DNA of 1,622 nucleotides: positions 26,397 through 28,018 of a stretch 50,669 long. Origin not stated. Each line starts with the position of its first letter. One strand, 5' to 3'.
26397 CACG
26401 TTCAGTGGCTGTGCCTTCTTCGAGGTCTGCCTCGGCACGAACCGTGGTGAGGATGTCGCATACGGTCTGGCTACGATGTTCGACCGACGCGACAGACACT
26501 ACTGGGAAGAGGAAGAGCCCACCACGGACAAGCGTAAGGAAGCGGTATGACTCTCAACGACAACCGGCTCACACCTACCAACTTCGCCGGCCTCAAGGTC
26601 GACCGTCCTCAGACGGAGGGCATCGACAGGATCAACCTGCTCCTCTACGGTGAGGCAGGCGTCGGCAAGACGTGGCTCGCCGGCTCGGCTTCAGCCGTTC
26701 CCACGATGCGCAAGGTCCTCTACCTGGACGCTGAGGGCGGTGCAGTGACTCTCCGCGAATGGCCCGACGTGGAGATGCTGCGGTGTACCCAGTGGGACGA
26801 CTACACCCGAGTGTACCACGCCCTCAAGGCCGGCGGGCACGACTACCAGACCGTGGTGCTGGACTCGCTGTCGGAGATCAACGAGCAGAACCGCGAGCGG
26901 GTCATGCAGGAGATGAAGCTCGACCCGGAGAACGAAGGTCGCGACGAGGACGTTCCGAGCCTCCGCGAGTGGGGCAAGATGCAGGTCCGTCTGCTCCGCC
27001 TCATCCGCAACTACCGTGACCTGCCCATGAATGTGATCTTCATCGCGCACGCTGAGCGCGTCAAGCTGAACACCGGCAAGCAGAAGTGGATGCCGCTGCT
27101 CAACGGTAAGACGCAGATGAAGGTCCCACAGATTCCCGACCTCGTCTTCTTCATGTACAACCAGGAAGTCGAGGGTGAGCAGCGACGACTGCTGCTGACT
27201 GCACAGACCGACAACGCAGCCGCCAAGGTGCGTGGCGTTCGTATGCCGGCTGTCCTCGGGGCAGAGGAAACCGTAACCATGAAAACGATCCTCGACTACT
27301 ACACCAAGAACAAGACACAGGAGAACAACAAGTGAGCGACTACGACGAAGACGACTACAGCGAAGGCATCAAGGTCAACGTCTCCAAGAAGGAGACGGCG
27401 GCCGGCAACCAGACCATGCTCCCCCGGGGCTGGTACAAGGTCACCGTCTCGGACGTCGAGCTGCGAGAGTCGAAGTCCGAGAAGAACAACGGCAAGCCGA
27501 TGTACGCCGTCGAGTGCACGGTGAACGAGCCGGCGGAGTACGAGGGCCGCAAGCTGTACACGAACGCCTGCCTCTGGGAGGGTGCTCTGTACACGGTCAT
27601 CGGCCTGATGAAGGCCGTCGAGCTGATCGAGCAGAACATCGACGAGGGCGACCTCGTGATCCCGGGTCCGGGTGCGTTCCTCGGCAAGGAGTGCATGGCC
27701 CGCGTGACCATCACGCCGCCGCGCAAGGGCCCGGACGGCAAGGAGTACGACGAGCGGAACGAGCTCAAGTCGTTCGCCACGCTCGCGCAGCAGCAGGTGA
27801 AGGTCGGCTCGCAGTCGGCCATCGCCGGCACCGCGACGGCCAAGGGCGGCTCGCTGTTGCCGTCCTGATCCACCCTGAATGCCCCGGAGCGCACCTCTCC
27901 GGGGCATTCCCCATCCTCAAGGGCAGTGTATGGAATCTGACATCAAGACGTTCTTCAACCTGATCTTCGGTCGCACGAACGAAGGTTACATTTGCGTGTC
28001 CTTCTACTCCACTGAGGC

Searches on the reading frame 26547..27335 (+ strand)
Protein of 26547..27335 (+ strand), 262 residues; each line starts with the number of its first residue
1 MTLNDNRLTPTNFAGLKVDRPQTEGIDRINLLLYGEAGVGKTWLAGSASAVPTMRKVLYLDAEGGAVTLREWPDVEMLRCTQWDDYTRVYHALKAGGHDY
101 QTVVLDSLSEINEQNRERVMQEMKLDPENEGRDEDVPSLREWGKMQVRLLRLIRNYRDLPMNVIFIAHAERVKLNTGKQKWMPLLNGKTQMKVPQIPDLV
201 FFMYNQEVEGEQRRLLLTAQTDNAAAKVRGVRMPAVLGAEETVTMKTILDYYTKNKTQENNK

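Call 82: search_protein_families(library=pfam, proteins=[window:26547-27335:+], max_evalue=0.001)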
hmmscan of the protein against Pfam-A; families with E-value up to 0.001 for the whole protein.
window:26547-27335:+ (262 aa): 2 families
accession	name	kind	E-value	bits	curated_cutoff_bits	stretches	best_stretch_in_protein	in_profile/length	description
PF13479.12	AAA_24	-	6.9e-29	101.5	27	1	29-229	3-194/195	AAA domain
PF13481.12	AAA_25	-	0.00093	19.3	27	0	32-74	37-92/195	AAA domain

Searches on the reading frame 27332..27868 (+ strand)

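Call 82: search_protein_families(library=pfam, proteins=[window:27332-27868:+], max_evalue=0.001)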
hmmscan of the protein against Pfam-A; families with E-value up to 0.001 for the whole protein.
window:27332-27868:+ (178 aa): 2 families
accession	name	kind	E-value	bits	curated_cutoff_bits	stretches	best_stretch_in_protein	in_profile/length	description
PF05037.18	DUF669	-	0.00027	21.5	21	1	26-82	10-63/138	Protein of unknown function (DUF669)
PF01789.22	PsbP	-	0.00059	20.3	23.5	0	39-89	81-130/155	PsbP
